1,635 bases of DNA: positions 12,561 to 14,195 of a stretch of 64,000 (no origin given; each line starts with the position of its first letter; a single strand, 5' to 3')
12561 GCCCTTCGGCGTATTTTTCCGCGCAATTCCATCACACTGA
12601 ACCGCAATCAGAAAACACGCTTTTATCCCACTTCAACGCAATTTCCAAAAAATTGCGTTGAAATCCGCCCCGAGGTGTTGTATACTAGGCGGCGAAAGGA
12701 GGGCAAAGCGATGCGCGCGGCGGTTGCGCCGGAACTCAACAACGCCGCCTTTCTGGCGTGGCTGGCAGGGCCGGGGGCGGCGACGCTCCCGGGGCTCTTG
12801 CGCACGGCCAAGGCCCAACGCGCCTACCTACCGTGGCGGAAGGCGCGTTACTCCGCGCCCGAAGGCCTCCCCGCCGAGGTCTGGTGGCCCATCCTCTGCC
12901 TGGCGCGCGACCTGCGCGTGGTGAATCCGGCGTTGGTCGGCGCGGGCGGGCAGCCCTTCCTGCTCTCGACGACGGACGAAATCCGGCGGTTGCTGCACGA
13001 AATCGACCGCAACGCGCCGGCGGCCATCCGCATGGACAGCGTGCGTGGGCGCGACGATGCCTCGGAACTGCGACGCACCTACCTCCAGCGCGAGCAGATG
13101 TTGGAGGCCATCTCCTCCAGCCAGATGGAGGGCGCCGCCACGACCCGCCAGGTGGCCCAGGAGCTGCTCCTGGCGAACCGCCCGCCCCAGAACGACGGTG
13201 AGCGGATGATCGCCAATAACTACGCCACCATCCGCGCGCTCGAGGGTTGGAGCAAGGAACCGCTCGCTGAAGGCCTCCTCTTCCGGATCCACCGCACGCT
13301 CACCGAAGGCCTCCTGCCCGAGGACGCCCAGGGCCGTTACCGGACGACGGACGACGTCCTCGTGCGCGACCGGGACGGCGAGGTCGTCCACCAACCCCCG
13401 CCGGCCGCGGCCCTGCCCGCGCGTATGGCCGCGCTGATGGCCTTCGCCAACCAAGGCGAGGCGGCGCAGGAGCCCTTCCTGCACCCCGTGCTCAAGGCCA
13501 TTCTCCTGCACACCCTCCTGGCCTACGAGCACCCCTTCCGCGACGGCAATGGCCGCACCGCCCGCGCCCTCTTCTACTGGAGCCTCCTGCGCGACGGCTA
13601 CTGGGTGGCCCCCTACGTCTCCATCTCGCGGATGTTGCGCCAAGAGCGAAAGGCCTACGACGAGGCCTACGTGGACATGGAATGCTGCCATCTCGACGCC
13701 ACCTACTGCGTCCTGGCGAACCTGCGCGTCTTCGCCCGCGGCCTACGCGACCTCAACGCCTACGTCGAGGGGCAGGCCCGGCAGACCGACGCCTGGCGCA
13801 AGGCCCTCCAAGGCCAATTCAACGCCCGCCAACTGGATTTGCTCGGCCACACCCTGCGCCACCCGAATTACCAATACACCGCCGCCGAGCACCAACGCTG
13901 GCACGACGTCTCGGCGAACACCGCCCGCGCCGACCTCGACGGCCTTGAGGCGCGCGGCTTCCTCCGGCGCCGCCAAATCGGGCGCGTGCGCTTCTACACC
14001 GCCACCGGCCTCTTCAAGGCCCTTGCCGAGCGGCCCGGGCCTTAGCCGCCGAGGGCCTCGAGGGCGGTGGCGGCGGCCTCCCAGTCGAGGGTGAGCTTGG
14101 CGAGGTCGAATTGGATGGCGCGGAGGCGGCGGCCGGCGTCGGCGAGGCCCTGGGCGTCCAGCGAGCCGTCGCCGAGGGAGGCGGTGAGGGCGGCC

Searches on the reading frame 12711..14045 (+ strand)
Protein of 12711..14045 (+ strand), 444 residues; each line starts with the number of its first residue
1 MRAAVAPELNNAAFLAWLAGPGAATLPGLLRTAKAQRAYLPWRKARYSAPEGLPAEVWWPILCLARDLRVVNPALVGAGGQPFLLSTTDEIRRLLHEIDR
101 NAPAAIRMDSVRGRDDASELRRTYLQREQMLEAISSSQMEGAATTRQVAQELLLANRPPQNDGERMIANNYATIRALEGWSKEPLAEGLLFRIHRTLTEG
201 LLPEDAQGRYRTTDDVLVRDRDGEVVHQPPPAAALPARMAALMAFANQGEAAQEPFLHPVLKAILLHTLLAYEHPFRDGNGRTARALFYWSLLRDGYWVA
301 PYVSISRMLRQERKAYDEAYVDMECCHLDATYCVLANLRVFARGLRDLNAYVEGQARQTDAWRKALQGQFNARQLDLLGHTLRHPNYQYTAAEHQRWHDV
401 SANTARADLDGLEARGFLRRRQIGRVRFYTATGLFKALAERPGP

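Call 74: find_encoding_contigs(protein=window:12711-14045:+, flank=10000, max_places=8)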
Protein window:12711-14045:+ (444 aa): 7 contigs read that carry it; 4 places shown.
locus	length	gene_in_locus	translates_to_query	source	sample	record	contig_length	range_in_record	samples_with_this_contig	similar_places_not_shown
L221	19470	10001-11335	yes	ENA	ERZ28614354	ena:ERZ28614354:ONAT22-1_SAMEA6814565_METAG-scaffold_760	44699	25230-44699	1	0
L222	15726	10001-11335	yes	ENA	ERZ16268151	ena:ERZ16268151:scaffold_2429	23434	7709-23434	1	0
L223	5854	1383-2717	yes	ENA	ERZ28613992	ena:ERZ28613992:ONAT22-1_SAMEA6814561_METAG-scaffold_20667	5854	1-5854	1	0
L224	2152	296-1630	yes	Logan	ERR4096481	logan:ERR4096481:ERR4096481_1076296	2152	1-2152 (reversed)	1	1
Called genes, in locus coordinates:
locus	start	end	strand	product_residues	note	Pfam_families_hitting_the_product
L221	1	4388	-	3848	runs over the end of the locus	-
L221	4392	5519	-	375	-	PF07963:N_methyl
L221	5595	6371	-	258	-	PF10996:Beta-Casp, PF07521:RMMBL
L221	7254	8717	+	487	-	PF02554:CstA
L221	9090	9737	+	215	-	PF07589:PEP_exosort_dom (weak)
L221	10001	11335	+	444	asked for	PF02661:Fic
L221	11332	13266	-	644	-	PF00005:ABC_tran, PF02463:SMC_N (faint), PF13476:AAA_23 (faint), PF13555:AAA_29 (faint), PF01926:MMR_HSR1 (faint), PF12848:ABC_tran_Xtn, PF00005:ABC_tran, PF16326:ABC_tran_CTD (weak), +1 more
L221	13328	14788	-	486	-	PF02690:Na_Pi_cotrans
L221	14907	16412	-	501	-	PF08378:NERD, PF13245:AAA_19 (faint), PF13604:AAA_30 (weak)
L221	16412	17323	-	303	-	PF01180:DHO_dh, PF03060:NMO (weak)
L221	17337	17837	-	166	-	PF01029:NusB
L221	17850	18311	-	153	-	PF00885:DMRL_synthase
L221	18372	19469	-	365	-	?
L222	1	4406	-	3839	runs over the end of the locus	-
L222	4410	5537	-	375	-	PF07963:N_methyl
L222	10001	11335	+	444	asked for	PF02661:Fic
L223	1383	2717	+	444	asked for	PF02661:Fic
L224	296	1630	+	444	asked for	PF02661:Fic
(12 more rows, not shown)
